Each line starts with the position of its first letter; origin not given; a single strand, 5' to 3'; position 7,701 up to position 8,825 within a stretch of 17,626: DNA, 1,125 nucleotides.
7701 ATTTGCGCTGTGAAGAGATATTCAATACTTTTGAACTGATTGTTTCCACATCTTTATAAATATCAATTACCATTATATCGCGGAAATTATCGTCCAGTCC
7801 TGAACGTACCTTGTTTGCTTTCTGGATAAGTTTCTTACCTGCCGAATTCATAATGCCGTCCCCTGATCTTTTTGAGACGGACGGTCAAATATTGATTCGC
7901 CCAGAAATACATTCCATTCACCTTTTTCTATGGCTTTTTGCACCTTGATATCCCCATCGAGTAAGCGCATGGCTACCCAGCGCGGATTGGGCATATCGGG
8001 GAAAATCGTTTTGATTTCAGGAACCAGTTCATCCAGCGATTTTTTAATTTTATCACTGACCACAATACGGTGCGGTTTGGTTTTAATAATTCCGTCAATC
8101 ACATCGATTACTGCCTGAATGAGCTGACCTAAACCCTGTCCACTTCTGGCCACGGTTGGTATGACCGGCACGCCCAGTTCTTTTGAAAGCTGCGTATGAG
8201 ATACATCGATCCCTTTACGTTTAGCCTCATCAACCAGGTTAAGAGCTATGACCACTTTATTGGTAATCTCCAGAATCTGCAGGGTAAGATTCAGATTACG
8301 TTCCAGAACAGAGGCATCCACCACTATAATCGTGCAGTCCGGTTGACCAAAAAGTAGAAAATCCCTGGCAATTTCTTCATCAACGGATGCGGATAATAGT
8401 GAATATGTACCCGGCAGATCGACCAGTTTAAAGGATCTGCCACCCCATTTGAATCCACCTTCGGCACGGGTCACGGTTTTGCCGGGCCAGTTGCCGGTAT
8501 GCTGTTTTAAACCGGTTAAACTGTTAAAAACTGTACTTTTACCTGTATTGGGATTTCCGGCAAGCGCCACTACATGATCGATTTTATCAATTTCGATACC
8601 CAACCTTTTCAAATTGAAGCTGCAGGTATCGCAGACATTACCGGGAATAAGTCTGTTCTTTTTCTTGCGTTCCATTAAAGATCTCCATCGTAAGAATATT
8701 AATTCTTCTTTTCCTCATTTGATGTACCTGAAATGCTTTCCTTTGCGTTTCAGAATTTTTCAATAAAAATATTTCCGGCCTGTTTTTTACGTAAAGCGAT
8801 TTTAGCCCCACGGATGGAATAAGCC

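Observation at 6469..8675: FeoB encoded as two translationally coupled ORFs (GTPase ORF and permease ORF, ATGA overlap)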

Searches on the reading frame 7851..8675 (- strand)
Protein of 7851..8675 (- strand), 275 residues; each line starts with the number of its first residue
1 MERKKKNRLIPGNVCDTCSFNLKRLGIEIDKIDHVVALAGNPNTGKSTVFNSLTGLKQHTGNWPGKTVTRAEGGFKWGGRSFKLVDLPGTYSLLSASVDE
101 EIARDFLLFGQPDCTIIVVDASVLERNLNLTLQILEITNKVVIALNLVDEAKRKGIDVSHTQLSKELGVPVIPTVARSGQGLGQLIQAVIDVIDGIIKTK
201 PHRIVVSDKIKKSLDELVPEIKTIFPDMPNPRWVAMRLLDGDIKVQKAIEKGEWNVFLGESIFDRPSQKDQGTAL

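Call 5: search_protein_families(library=pfam, proteins=[window:7851-8675:-], max_evalue=0.01)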
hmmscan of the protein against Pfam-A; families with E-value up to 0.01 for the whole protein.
window:7851-8675:- (275 aa): 9 families
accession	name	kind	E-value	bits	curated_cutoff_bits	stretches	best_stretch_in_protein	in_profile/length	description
PF02421.24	FeoB_N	-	4e-61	205.5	27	1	35-188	2-155/156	Ferrous iron transport protein B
PF01926.29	MMR_HSR1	-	1.1e-20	74.3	21.9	1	36-146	2-112/113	50S ribosome-binding GTPase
PF00009.33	GTP_EFTU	-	1.2e-06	28.6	26.5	1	65-193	54-186/188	Elongation factor Tu GTP binding domain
PF17910.6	FeoB_Cyto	-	2e-06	28.6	23.4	1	208-251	3-46/90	FeoB cytosolic helical domain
PF09439.16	SRPRB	-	0.0003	20.7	25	1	35-133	5-94/178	Signal recognition particle receptor beta subunit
PF03193.22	RsgA_GTPase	-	0.0026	18.1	30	0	33-61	106-135/174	RsgA GTPase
PF00350.29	Dynamin_N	-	0.005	17.3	27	0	36-57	1-22/168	Dynamin family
PF04548.22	AIG1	-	0.0067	16.2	27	1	37-126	4-98/212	AIG1 family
PF03308.22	MeaB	-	0.0072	15.8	23.1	0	161-218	204-260/273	Methylmalonyl Co-A mutase-associated GTPase MeaB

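Call 7: find_homologous_proteins(query=window:7851-8675:-, max_evalue=1e-10)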
Query window:7851-8675:- (275 aa): 8000 proteins with E <= 1e-10 among 8000 candidates; the best 120 are listed.
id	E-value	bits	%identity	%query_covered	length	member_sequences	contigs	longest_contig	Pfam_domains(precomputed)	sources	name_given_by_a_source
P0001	9.3e-158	542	87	100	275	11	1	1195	PF01926.30,PF02421.25,PF00009.34,PF17910.7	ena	-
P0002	1.5e-156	538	87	100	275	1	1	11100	PF01926.30,PF02421.25,PF00009.34,PF17910.7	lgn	-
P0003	1.0e-153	528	85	100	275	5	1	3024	PF01926.30,PF02421.25,PF00009.34,PF17910.7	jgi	jgi:Fe2+ transport system protein B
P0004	1.3e-149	515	81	100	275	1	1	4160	PF01926.30,PF02421.25,PF00009.34,PF17910.7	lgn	-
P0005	7.2e-140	483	79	98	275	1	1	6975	PF01926.30,PF02421.25,PF17910.7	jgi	-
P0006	9.7e-140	483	80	96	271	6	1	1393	PF01926.30,PF02421.25,PF17910.7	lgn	-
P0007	6.0e-139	480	81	94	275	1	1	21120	PF01926.30,PF02421.25,PF17910.7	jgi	jgi:ferrous iron transport protein B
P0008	1.3e-130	453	73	97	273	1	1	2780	PF01926.30,PF02421.25,PF17910.7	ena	-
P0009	9.3e-130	450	75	94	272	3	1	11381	PF01926.30,PF02421.25,PF17910.7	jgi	-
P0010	2.3e-129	449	76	95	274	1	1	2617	PF01926.30,PF09439.17,PF02421.25,PF17910.7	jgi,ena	-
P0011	2.1e-126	439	75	91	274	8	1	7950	PF01926.30,PF02421.25,PF17910.7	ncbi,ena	-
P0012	9.9e-125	433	70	99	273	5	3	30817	PF01926.30,PF02421.25,PF00009.34,PF17910.7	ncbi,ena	-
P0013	3.0e-124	432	71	96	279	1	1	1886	PF01926.30,PF02421.25,PF17910.7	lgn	-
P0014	4.2e-123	428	74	91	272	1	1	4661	PF01926.30,PF09439.17,PF02421.25,PF00009.34,PF17910.7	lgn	-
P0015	6.8e-123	427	73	91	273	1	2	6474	PF01926.30,PF02421.25,PF00009.34,PF17910.7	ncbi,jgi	-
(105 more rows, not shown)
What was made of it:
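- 7848..8675 (-): FeoB G subunit, 275 aa. It comprises an N-terminal CxxC extension, the G domain (G1-G5) and the first half of the helical (GDI) domain, followed by a variable 24-aa tail. All 120 best homologues are stand-alone proteins of 246-295 aa (call 7).
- All 120 best G-half homologues are 246-295 aa (call 7).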

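Call 10: search_protein_families(library=ncbifam, proteins=[window:7851-8675:-], max_evalue=0.001)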
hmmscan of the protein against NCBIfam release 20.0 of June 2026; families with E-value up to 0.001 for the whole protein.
window:7851-8675:- (275 aa): 20 families
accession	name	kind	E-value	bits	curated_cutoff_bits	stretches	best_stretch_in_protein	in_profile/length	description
TIGR00437.1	feoB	equivalog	4.9e-63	213.8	315.65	1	40-236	1-180/594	ferrous iron transport protein B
NF007105.0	PRK09554.1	equivalog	2e-50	171.7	683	1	36-251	6-221/772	Fe(2+) transporter permease subunit FeoB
TIGR03594.1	GTPase_EngA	equivalog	8.8e-16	57.9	306.7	1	35-194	2-161/432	ribosome biogenesis GTPase Der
NF002828.0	PRK03003.1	equivalog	5e-13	48.5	631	1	28-194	35-201/477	ribosome biogenesis GTPase Der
NF007071.0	PRK09518.1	equivalog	1.7e-11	43.4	953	1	32-196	270-434/706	bifunctional cytidylate kinase/GTPase Der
NF000908.1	PRK00089.1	equivalog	1.4e-09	37.6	237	1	35-203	5-177/291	GTPase Era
TIGR03596.1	GTPase_YlqF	equivalog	2.4e-09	37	208.2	1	35-90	120-173/276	ribosome biogenesis GTPase YlqF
NF003255.0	PRK04213.1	equivalog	2.4e-08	33.6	164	1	32-90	8-62/204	GTP-binding protein EngB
NF003661.0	PRK05291.1-3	equivalog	6.2e-08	32.4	380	1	35-225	218-403/448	tRNA uridine-5-carboxymethylaminomethyl(34) synthesis GTPase MnmE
TIGR03598.1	GTPase_YsxC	equivalog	8e-08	32.2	124.45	1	36-167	21-158/186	ribosome biogenesis GTP-binding protein YihA/YsxC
TIGR02729.1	Obg_CgtA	equivalog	1.2e-07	31.1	280.25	1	36-193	160-328/329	Obg family GTPase CgtA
TIGR00231.1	small_GTP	domain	8e-07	29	42.5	1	34-186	4-159/164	GTP-binding protein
NF007171.0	PRK09602.1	subfamily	8.2e-07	28.2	387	1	35-72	4-41/397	YchF-related putative GTPase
TIGR00450.1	mnmE_trmE_thdF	equivalog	2.3e-06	27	252.6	1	33-222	209-396/446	tRNA uridine-5-carboxymethylaminomethyl(34) synthesis GTPase MnmE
NF008955.0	PRK12297.1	equivalog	2.6e-06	26.6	406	1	36-201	162-336/429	GTPase ObgE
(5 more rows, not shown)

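Call 11: search_solved_structures(query=window:7851-8675:-, show_alignments=2)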
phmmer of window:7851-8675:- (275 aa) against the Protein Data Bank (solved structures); distinct sequences matched with E-value up to 0.001: 53.
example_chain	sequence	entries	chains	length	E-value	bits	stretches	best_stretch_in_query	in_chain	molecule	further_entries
3k53_A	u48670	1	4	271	3.4e-49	170.9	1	35-251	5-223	Ferrous iron transport protein b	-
3a1s_A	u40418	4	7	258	3e-47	164.5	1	36-244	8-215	Iron(II) transport protein B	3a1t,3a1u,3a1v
2wjj_A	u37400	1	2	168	8.4e-46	159.8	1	34-190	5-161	FERROUS IRON TRANSPORT PROTEIN B HOMOLOG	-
2wjh_A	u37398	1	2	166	8.6e-46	159.7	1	34-190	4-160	FERROUS IRON TRANSPORT PROTEIN B HOMOLOG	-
2wjg_A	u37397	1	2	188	8.6e-46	159.7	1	34-190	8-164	FERROUS IRON TRANSPORT PROTEIN B HOMOLOG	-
2wji_A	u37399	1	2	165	9.3e-46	159.6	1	34-189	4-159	FERROUS IRON TRANSPORT PROTEIN B HOMOLOG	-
3a1w_A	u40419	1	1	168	9.4e-45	156.3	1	36-191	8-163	Iron(II) transport protein B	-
4q00_A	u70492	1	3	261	1.2e-42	149.4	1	36-245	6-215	Ferrous iron transport protein B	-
5fh9_A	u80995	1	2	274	1.6e-42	149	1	36-245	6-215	Ferrous iron transport protein B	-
3i8s_A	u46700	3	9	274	2.2e-42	148.5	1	36-245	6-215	Ferrous iron transport protein B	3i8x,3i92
4q5i_A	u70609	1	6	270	2.7e-42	148.2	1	36-245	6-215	Ferrous iron transport protein B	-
3hyr_A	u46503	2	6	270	2.8e-42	148.2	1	36-245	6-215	Ferrous iron transport protein B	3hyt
4r98_A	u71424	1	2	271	2.7e-41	145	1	36-245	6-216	Ferrous iron transport protein B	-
2wia_A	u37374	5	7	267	1.1e-40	143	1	36-244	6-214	FERROUS IRON TRANSPORT PROTEIN B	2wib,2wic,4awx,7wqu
3lx5_A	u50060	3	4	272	6.3e-36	127.4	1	36-251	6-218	Ferrous iron uptake transporter protein B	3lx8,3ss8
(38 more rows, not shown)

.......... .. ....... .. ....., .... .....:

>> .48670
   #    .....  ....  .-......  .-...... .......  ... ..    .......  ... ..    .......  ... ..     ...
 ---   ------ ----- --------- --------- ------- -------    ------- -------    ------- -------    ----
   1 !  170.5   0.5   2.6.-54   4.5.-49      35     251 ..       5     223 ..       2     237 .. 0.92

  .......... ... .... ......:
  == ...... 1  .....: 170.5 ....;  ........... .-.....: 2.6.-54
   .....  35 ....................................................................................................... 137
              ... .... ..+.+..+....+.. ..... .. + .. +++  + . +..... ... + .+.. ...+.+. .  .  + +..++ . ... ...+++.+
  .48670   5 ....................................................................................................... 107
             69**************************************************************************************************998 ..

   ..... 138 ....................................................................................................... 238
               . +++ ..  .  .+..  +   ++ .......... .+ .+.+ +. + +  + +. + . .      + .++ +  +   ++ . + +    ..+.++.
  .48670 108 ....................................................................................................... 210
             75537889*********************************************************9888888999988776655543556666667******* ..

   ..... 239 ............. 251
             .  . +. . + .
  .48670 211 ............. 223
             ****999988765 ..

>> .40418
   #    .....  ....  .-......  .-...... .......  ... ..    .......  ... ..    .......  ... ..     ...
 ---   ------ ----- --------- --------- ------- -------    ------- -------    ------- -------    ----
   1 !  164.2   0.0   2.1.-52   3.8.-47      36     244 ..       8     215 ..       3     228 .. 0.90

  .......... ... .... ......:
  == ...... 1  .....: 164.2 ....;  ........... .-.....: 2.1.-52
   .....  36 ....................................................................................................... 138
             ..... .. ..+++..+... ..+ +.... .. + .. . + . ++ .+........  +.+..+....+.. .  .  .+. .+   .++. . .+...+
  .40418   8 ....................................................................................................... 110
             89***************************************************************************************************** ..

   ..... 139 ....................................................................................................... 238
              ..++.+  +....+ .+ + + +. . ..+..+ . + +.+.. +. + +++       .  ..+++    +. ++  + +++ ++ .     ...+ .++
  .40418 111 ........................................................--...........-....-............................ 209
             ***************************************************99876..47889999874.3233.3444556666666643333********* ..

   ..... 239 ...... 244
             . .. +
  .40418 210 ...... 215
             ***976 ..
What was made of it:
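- On FeoB transporter: Aligns with NFeoB crystal sequences at E=3e-49 (call 11).
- Checked: The G5 motif aligns with TNA of P. furiosus NFeoB (call 11).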

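Call 17: find_related_loci(query=window:7851-8675:-, collection=genome_contigs, flank=4000)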
Query window:7851-8675:- (275 aa) in genome_contigs; peptide patterns used: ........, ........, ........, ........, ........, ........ (x = any residue, [..] = any of these).
600 stretches matched a pattern (row limit reached: there are more); 553 encode a relative of the query (tblastn E <= 1e-3); the best 80 are kept; 80 distinct loci.
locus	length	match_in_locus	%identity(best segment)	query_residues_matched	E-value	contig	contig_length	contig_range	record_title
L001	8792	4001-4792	78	1-264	6e-142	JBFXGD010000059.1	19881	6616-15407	MAG: Calditrichaceae bacterium isolate CA_2019_TPIn_155 NODE_8912_length_19881_cov_5.080591_TPIn, whole genome shotgun s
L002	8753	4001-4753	76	15-265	5e-132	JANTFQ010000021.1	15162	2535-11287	MAG: Calditrichaceae bacterium isolate bin100120 c_000000003926, whole genome shotgun sequence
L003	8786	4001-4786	68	12-275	7e-123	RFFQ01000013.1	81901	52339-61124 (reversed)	MAG: Gemmatimonadetes bacterium isolate J002 k99_83790, whole genome shotgun sequence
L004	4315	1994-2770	62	15-275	7e-112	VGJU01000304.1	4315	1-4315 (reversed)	MAG: Candidatus Zixiibacteriota bacterium isolate K_Offshore_80m_m2_058 K_Offshore_80m_m2_058_Ga0194132_10034749, whole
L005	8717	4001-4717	66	15-253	4e-111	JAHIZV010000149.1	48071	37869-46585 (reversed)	MAG: Verrucomicrobia bacterium isolate Modern_marine.mb.194 Modern_marine.mb.194_k141_1518411, whole genome shotgun sequ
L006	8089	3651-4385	65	11-253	1e-110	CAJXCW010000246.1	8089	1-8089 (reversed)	TPA_asm: uncultured bacterium isolate ERR599008_bin.45_MetaBAT_v2.12.1_MAG genome assembly, contig: NODE_10575_length_80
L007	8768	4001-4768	62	5-260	2e-109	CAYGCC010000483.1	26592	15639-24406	MAG TPA_asm: uncultured Gemmatimonadota bacterium isolate ERP108616_co1_93 genome assembly, contig: k119_1312332, whole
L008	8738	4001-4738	63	10-253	2e-109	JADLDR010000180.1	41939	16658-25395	MAG: Armatimonadota bacterium isolate SJ283 c_000000976906, whole genome shotgun sequence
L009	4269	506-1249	63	10-255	2e-109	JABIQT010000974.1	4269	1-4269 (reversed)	MAG: Candidatus Latescibacterota bacterium isolate SI072_bin148 k141_1749591, whole genome shotgun sequence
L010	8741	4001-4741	63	11-255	2e-108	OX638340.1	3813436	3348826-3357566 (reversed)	MAG: uncultured Gemmatimonadota bacterium isolate 6ed59a95-0d5b-4630-9937-108f2708d2fb genome assembly, chromosome: 1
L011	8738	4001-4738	62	11-254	8e-108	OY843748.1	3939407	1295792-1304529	MAG: bacterium isolate 9408d56b-0626-48ff-8cc4-40385ffb9045 genome assembly, chromosome: 1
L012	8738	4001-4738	62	11-254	2e-107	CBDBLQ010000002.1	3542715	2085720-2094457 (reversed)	MAG: bacterium isolate 7e3eab2d-bf14-4947-a8f9-fc6ddb354d52 genome assembly, contig: contig_2, whole genome shotgun sequ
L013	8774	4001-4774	61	1-253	1e-107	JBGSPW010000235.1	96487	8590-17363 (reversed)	MAG: Thermoflexales bacterium isolate JTS-AC314 k141_135998, whole genome shotgun sequence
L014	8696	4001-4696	68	22-253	2e-107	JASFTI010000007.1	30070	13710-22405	MAG: Gemmatimonadales bacterium isolate D1103U20metaG_Bin_262 D1103U20metaG_FD_scaffold_241_c1, whole genome shotgun seq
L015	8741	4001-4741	62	11-255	9e-107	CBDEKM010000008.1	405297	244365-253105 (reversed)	MAG: bacterium isolate fecf1fe2-d5d3-4dbd-a99f-11e0e87e1ef0 genome assembly, contig: contig_8, whole genome shotgun sequ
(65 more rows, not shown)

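Call 32: search_protein_representatives(protein=window:7851-8675:-)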
Query: 275 residues. Proteins with E-value up to 0.001 (for the whole library): 16713; up to 1e-10: 9187; up to 1e-30: 2246. The best 150 are listed.
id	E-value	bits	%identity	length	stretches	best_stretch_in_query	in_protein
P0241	3.2e-95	335.0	59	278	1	5-256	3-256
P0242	2.1e-92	325.8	60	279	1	13-255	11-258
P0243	2.6e-90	318.9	58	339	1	20-267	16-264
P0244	1.4e-88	313.2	60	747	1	20-254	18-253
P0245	7.6e-86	304.2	61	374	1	35-256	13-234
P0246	3.5e-85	302.0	58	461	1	30-259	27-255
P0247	4.2e-84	298.5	59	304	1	33-268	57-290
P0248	1.1e-83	297.2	59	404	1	20-253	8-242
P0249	3.1e-83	295.6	55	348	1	11-255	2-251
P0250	5.6e-82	291.5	54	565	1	12-255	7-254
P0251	2.8e-81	289.3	58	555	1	15-255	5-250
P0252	4.5e-80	285.3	55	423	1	13-255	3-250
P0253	4.7e-79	282.0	57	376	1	31-246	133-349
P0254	2.9e-78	279.3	61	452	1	36-254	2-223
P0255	4.1e-78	278.9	53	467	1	15-254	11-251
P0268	1.0e-68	248.1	52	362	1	35-253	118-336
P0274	5.9e-68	245.6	54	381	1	34-245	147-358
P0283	7.6e-66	238.7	55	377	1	34-250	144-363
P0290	3.5e-64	233.2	53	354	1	35-242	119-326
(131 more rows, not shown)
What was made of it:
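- Tried and rejected: Representative library (call 32): It is rich in contig-end fragments, so raw lengths were uninformative.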

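Call 44: search_protein_families(library=pfam, proteins=[P0253, P0268, P0274, P0283, P0290, P0251, P0248, P0243], max_evalue=0.001)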
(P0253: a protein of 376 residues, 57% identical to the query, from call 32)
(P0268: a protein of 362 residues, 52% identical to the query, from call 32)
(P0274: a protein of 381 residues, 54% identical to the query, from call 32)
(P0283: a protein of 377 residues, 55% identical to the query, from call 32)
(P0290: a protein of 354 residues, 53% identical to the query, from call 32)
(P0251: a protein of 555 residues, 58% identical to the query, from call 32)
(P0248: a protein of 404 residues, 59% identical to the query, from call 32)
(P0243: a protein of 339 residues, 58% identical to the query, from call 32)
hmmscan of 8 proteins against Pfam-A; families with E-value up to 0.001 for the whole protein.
P0253 (376 aa): 6 families
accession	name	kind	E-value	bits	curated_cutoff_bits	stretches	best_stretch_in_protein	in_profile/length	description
PF02421.24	FeoB_N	-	3.4e-61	205.8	27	1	138-291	3-156/156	Ferrous iron transport protein B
PF01926.29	MMR_HSR1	-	1.1e-19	71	21.9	1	138-248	2-112/113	50S ribosome-binding GTPase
PF04023.20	FeoA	-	3e-11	43.6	23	1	8-77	2-72/74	FeoA domain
PF09439.16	SRPRB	-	1.2e-05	25.2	25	1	135-234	3-93/178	Signal recognition particle receptor beta subunit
PF00009.33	GTP_EFTU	-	3.7e-05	23.8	26.5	0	167-292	54-183/188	Elongation factor Tu GTP binding domain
PF03193.22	RsgA_GTPase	-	0.00028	21.2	30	0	130-164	101-136/174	RsgA GTPase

P0268 (362 aa): 4 families
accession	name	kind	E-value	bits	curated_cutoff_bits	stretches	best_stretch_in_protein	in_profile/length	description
PF02421.24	FeoB_N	-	5.2e-54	182.4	27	1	119-270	3-154/156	Ferrous iron transport protein B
PF01926.29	MMR_HSR1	-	1.1e-17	64.6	21.9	1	119-209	2-91/113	50S ribosome-binding GTPase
PF04023.20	FeoA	-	8.8e-13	48.6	23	1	6-76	2-73/74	FeoA domain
PF17910.6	FeoB_Cyto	-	2.5e-08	34.7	23.4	1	289-336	1-48/90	FeoB cytosolic helical domain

P0274 (381 aa): 5 families
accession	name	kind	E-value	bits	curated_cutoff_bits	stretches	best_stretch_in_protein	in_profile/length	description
PF02421.24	FeoB_N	-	8.6e-59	198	27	1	149-300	3-154/156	Ferrous iron transport protein B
PF01926.29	MMR_HSR1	-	1.4e-19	70.7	21.9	1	149-259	2-112/113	50S ribosome-binding GTPase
PF04023.20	FeoA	-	8.8e-12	45.4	23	1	10-79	2-72/74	FeoA domain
PF00009.33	GTP_EFTU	-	6.9e-06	26.2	26.5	1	178-305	54-185/188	Elongation factor Tu GTP binding domain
PF17910.6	FeoB_Cyto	-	2e-05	25.4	23.4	1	321-360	3-42/90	FeoB cytosolic helical domain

P0283 (377 aa): 4 families
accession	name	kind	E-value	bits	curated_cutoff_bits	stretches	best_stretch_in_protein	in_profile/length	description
PF02421.24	FeoB_N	-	4.5e-59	198.9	27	1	145-298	2-155/156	Ferrous iron transport protein B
PF01926.29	MMR_HSR1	-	8.5e-19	68.2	21.9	1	145-256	1-112/113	50S ribosome-binding GTPase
PF04023.20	FeoA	-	2.8e-15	56.6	23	1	12-83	1-73/74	FeoA domain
PF17910.6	FeoB_Cyto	-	9.1e-07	29.7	23.4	1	316-362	1-44/90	FeoB cytosolic helical domain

P0290 (354 aa): 4 families
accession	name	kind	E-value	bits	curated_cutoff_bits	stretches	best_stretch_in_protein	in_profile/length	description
PF02421.24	FeoB_N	-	2.9e-56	189.7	27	1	120-272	3-155/156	Ferrous iron transport protein B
PF01926.29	MMR_HSR1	-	2e-18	67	21.9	1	120-211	2-92/113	50S ribosome-binding GTPase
PF04023.20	FeoA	-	2.1e-14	53.7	23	1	10-80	2-73/74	FeoA domain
PF17910.6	FeoB_Cyto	-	1.2e-05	26.1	23.4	1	290-331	1-42/90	FeoB cytosolic helical domain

P0251 (555 aa): 3 families
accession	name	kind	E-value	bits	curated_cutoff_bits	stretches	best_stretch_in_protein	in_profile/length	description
PF02421.24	FeoB_N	-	1.4e-59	200.5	27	1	30-183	3-156/156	Ferrous iron transport protein B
PF01926.29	MMR_HSR1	-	3.3e-18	66.3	21.9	1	30-140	2-112/113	50S ribosome-binding GTPase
PF17910.6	FeoB_Cyto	-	2.1e-07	31.7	23.4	1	202-307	2-88/90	FeoB cytosolic helical domain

P0248 (404 aa): 3 families
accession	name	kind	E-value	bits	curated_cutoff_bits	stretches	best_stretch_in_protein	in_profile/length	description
PF02421.24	FeoB_N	-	2.4e-61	206.2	27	1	24-176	3-155/156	Ferrous iron transport protein B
PF01926.29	MMR_HSR1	-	8e-19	68.3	21.9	1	24-134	2-112/113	50S ribosome-binding GTPase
PF17910.6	FeoB_Cyto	-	2.3e-08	34.8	23.4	1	197-295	3-89/90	FeoB cytosolic helical domain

P0243 (339 aa): 5 families
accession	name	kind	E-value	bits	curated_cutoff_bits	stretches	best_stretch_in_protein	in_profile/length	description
PF02421.24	FeoB_N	-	1.8e-59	200.2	27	1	31-185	2-156/156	Ferrous iron transport protein B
PF01926.29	MMR_HSR1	-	1.4e-18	67.4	21.9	1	32-134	2-103/113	50S ribosome-binding GTPase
PF17910.6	FeoB_Cyto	-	0.00041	21.1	23.4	1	207-253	5-52/90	FeoB cytosolic helical domain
PF03193.22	RsgA_GTPase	-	0.00041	20.7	30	0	111-187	26-106/174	RsgA GTPase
PF00350.29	Dynamin_N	-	0.00065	20.2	27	0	75-121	100-142/168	Dynamin family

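Call 52: find_encoding_contigs(protein=P0002, flank=3500, max_places=3)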
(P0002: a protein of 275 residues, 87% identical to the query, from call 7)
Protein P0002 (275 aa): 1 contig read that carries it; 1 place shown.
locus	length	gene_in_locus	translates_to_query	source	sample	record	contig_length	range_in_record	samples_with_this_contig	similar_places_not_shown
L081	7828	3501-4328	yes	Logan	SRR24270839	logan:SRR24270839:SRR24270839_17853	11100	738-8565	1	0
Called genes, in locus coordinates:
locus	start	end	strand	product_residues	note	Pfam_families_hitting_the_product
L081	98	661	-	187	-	PF04191:PEMT (weak), PF04140:ICMT (weak)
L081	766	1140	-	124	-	PF03733:YccF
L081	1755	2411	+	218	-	PF01325:Fe_dep_repress, PF02742:Fe_dep_repr_C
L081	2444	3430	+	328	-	PF02742:Fe_dep_repr_C, PF04023:FeoA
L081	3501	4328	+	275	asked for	PF00009:GTP_EFTU (faint), PF01926:MMR_HSR1, PF02421:FeoB_N, PF17910:FeoB_Cyto (weak)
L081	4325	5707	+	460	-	PF07670:Gate, PF07664:FeoB_C, PF07670:Gate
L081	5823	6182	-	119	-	-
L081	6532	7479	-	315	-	PF26061:DUF8021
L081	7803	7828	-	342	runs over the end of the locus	PF08240:ADH_N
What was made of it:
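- The closest relative, from an independent sample, has the identical 275/460 aa pair and the same 4-nt overlap (call 52).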
